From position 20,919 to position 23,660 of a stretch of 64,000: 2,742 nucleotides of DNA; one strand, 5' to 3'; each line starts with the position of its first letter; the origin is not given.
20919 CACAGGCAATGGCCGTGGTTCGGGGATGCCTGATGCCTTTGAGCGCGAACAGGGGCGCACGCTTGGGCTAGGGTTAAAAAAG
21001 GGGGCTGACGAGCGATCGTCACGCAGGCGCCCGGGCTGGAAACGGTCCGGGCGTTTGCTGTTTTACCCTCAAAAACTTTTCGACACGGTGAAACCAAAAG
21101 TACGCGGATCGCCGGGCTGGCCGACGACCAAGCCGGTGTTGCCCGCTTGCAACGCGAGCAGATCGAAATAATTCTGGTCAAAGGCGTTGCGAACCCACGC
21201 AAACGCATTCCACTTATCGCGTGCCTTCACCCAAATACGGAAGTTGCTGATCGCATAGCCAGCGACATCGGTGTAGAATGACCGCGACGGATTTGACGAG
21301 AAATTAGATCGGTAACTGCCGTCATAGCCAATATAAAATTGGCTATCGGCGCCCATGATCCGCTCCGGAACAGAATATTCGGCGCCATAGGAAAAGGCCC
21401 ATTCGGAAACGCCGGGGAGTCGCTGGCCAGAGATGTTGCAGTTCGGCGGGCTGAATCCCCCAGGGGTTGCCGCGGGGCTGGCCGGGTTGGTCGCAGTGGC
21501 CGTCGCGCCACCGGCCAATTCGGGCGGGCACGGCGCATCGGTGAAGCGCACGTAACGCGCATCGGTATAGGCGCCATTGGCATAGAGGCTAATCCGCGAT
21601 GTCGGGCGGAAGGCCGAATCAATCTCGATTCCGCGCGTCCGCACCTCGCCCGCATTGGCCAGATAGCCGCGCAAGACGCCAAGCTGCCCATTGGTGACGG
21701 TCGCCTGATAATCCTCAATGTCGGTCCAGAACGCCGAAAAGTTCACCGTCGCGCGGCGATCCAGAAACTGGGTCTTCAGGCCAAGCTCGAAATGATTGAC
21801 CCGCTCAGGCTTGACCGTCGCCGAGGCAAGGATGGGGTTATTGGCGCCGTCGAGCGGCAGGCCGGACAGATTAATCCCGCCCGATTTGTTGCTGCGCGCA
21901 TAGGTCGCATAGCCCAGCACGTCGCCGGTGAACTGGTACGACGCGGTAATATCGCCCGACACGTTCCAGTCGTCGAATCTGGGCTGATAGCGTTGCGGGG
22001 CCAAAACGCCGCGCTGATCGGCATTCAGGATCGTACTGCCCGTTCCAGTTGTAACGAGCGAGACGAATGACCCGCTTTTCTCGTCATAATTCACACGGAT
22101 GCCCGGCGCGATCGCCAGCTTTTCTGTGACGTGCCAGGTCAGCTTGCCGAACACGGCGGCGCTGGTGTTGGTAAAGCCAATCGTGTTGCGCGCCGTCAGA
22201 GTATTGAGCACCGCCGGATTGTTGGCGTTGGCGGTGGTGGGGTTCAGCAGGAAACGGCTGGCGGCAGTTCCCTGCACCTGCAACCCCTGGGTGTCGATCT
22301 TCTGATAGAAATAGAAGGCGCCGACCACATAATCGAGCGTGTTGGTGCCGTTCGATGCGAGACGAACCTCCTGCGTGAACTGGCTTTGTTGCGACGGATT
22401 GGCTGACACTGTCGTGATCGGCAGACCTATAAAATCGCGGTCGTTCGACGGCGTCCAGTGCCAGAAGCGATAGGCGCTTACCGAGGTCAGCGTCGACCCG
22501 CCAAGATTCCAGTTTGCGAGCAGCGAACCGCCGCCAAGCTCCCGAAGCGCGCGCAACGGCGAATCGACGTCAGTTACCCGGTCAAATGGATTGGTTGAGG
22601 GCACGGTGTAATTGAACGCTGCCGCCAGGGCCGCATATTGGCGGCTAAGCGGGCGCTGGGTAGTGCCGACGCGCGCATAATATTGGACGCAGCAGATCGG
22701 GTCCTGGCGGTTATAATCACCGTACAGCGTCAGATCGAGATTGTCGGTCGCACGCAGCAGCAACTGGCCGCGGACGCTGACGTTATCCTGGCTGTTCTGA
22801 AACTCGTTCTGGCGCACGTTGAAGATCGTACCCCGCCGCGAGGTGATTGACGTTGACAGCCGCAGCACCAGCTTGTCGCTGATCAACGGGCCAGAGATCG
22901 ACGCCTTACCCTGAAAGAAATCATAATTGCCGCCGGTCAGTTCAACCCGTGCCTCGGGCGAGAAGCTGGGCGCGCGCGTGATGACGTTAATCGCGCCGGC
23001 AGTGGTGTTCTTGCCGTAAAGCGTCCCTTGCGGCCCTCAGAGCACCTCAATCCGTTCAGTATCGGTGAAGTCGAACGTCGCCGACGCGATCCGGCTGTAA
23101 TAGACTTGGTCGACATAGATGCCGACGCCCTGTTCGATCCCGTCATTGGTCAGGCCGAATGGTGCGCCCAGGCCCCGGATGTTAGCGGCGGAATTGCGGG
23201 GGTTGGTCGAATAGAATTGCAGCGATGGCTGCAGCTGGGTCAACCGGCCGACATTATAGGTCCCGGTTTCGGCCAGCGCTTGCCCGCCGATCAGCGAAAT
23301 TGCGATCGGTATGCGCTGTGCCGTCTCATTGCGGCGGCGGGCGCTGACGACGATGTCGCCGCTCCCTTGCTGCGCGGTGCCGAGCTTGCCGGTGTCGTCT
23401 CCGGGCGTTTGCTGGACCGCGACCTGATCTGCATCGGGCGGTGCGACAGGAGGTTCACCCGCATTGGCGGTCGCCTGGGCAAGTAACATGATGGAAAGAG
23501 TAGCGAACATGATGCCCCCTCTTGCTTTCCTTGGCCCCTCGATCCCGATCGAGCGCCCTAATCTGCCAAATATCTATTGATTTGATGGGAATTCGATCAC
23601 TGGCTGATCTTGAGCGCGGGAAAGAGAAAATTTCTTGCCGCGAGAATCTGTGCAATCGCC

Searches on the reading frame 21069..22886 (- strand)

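Call 6: search_protein_families(library=pfam, proteins=[window:21069-22886:-], max_evalue=0.01)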
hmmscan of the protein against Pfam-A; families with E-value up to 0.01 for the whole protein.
window:21069-22886:- (605 aa): 2 families
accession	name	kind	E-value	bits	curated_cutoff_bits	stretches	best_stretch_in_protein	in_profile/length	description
PF00593.30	TonB_dep_Rec_b-barrel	-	4.6e-30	106.3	27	1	96-567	39-435/436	TonB dependent receptor-like, beta-barrel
PF14905.12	OMP_b-brl_3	-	0.0026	17.3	27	0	359-440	214-292/408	Outer membrane protein beta-barrel family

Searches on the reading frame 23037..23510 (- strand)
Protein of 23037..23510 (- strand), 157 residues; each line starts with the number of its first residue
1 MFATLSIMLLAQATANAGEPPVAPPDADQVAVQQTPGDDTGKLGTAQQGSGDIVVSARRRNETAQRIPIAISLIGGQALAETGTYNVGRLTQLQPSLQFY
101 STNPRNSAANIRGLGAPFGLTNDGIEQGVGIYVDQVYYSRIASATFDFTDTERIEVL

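Call 6: search_protein_families(library=pfam, proteins=[window:23037-23510:-], max_evalue=0.01)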
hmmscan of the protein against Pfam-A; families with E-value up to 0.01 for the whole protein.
window:23037-23510:- (157 aa): 1 family
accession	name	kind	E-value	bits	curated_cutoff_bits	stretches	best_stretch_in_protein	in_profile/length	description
PF07715.20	Plug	-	2.2e-09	38.2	23.9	1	64-157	2-91/107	TonB-dependent Receptor Plug Domain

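Call 88: search_solved_structures(query=window:23040-23510:-, max_evalue=0.01, show_alignments=4)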
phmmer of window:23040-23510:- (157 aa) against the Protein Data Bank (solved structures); distinct sequences matched with E-value up to 0.01: 0.
